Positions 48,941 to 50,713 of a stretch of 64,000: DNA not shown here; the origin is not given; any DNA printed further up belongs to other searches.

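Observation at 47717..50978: KaiC-like ATPase cassette without KaiA/KaiB: unknown 140-aa protein, KaiC-like, repeat-bearing histidine kinase, REC-PAS regulator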

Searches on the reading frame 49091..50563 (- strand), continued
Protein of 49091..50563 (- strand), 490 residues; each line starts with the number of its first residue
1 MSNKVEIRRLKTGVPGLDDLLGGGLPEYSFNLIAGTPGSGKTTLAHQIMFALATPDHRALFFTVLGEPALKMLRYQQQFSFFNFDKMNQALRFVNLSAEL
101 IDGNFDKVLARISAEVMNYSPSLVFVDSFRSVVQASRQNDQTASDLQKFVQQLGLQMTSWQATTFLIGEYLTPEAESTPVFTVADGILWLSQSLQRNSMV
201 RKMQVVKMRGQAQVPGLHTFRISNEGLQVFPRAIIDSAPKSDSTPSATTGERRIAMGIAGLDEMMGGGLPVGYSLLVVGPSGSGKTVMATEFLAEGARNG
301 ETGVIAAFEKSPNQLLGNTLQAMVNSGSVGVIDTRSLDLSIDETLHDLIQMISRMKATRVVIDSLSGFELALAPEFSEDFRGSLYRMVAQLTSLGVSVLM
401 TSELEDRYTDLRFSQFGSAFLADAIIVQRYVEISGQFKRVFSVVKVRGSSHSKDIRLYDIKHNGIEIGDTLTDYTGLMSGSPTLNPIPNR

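Call 80: predict_structure(alignment_id=A5)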
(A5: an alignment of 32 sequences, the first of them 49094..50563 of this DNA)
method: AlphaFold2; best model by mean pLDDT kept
length: 490 residues; sequences in the alignment: 32
mean_pLDDT: 72.9   pTM: 0.67
mean pLDDT of the five models: 72.9, 54.8, 53.4, 46.7, 43.7
residues with pLDDT >= 90: 21; 70-90: 300; 50-70: 115; < 50: 54
segments of 3 or more residues with pLDDT < 50: 1-3, 138-140, 196-198, 233-248, 370-376, 405-419, 488-490
pLDDT, mean of each block of 10 residues (from residue 1): 64 86 83 80 86 86 72 75 77 81 76 87 80 51 63 71 73 58 79 59 79 65 81 43 42 85 85 85 84 90 79 59 84 63 80 90 67 49 74 89 58 45 79 81 69 77 82 62 57
secondary structure, 60 per line:
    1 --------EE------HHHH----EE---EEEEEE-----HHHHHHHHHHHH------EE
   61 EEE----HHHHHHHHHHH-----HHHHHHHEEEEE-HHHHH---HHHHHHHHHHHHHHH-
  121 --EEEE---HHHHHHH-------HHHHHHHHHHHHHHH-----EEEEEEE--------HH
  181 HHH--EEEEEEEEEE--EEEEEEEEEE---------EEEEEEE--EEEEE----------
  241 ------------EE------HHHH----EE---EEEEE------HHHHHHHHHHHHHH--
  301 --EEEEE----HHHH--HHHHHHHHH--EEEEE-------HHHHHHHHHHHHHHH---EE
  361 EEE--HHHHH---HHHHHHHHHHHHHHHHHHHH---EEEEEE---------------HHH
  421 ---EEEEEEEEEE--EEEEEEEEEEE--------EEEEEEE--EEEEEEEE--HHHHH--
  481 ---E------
elements in order: H17-20 E30-35 H41-52 E59-63 H68-78 H84-90 E91-95 H97-101 H105-119 E123-126 H130-136 H144-158 E164-170 H179-183 E186-195 E198-207 E217-223 E226-230 H261-264 E274-278 H285-298 E303-307 H312-315 H318-326 E329-333 H341-355 E359-363 H366-370 H374-393 E397-402 E424-433 E436-446 E455-461 E464-471 H474-478

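Call 82: fold_search(model_id=the predicted structure, library=pdb)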
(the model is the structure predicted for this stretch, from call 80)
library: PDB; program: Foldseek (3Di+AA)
matches with E <= 10: 1957; with E <= 0.001: 1213
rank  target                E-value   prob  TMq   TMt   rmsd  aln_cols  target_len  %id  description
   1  8zn6_I                1.5e-39  1.00  0.78  0.81   4.2       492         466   26  Crystal Structure of Designed Clock Protein KaiC (released 2025-04-16)
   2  8zn6_E                3.3e-39  1.00  0.77  0.79   4.4       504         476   26  Crystal Structure of Designed Clock Protein KaiC (released 2025-04-16)
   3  3k0c_D                4.9e-39  1.00  0.78  0.79   4.5       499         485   24  Crystal structure of the phosphorylation-site double mutant S431A/T432E of the KaiC circadian clock protein (released 2010-03-31)
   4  9ofh_A                9.9e-39  1.00  0.75  0.79   4.5       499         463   25  Extended conformation of dusk state KaiC (released 2025-05-14)
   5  7s67_A                1.1e-38  1.00  0.77  0.78   4.5       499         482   24  Extended conformation of daytime state KaiC (released 2021-09-22)
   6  8zn7_B                1.2e-38  1.00  0.77  0.80   4.6       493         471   26  Crystal Structure of Designed Clock Protein KaiC (released 2025-04-16)
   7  8zn5_C                1.2e-38  1.00  0.73  0.77   4.7       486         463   29  Crystal Structure of Designed Clock Protein KaiC (released 2025-04-16)
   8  8zn7_C                1.5e-38  1.00  0.77  0.80   4.5       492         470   26  Crystal Structure of Designed Clock Protein KaiC (released 2025-04-16)
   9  4dug_D                1.5e-38  1.00  0.77  0.76   5.0       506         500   24  Crystal Structure of Circadian Clock Protein KaiC E318A Mutant (released 2012-03-14)
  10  8zn7_A                1.8e-38  1.00  0.76  0.80   4.4       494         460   26  Crystal Structure of Designed Clock Protein KaiC (released 2025-04-16)
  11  8zn6_J                2.0e-38  1.00  0.77  0.80   4.6       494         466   25  Crystal Structure of Designed Clock Protein KaiC (released 2025-04-16)
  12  8zn7_F                2.0e-38  1.00  0.76  0.80   4.4       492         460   26  Crystal Structure of Designed Clock Protein KaiC (released 2025-04-16)
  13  2gbl_C                2.0e-38  1.00  0.79  0.79   4.5       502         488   24  Crystal Structure of Full Length Circadian Clock Protein KaiC with Phosphorylation Sites (released 2007-01-23)
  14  8zn7_E                2.1e-38  1.00  0.76  0.79   4.7       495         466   25  Crystal Structure of Designed Clock Protein KaiC (released 2025-04-16)
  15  3k09_C                2.6e-38  1.00  0.78  0.78   4.5       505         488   24  Crystal structure of the phosphorylation-site mutant S431D of the KaiC circadian clock protein (released 2010-03-31)
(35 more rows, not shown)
